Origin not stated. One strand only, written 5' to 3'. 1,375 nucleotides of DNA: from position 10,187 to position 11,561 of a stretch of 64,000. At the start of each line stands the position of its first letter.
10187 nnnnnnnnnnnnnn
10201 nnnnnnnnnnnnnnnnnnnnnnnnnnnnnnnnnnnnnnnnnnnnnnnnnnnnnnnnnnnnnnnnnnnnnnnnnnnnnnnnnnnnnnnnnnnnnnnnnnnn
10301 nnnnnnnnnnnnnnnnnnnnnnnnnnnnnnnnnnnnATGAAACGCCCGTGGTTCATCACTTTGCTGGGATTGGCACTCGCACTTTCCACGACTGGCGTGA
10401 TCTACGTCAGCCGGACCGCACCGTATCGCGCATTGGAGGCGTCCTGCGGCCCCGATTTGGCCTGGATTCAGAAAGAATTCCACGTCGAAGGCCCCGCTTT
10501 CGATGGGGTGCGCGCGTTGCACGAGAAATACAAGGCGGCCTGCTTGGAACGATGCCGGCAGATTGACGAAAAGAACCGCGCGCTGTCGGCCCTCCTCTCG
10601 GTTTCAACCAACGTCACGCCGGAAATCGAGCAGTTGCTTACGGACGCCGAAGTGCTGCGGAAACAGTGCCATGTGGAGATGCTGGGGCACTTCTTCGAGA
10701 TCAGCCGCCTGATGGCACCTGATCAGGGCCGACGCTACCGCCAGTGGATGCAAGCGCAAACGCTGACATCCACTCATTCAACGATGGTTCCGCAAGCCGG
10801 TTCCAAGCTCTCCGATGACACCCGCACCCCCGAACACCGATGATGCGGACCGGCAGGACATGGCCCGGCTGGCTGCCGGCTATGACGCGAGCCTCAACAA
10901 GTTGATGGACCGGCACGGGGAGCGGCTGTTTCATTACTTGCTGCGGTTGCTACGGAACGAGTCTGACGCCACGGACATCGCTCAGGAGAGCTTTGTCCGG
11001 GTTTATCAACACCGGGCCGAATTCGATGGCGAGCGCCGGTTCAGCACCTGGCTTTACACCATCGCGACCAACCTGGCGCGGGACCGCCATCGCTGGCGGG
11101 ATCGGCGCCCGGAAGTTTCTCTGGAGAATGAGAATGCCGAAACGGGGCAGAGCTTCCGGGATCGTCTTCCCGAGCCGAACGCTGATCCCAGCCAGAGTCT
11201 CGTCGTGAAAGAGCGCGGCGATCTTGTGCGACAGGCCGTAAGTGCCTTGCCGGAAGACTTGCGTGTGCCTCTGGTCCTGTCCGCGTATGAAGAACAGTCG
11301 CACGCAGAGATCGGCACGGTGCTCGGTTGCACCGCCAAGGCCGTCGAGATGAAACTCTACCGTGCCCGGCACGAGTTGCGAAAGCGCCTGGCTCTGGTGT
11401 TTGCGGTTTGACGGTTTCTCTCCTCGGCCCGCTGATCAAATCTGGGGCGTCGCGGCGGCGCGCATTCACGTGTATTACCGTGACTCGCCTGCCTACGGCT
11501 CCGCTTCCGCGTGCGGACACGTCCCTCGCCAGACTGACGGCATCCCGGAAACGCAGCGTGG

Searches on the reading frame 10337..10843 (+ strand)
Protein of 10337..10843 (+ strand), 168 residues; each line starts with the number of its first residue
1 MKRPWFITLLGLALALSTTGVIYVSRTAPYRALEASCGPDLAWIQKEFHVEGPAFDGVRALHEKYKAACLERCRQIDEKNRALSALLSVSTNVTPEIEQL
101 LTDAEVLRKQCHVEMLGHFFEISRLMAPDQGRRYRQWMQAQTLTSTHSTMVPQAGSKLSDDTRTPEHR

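Call 58: search_protein_families(library=pfam, proteins=[window:10337-10843:+], max_evalue=0.01)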
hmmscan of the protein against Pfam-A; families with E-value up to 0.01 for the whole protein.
window:10337-10843:+ (168 aa): 1 family
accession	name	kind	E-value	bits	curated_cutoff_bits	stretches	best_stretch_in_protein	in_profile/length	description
PF13801.11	Metal_resist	-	0.0077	16.8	29.2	0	58-133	50-125/125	Heavy-metal resistance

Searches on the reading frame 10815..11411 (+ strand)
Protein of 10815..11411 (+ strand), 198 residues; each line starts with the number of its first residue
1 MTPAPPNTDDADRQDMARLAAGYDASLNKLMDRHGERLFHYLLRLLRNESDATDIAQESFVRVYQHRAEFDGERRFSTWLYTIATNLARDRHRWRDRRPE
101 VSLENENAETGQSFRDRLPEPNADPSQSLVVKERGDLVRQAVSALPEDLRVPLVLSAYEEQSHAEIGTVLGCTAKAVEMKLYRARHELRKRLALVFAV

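Call 58: search_protein_families(library=pfam, proteins=[window:10815-11411:+], max_evalue=0.01)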
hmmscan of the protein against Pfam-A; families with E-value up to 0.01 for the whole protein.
window:10815-11411:+ (198 aa): 3 families
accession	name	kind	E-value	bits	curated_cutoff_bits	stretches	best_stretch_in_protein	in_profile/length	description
PF04542.20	Sigma70_r2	-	5.8e-17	61.7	24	1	30-97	1-70/71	Sigma-70 region 2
PF08281.18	Sigma70_r4_2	-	7.1e-12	45.2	25.7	1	137-186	3-52/54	Sigma-70, region 4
PF04545.22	Sigma70_r4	-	3.5e-05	23.7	24.1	1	142-190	2-50/50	Sigma-70, region 4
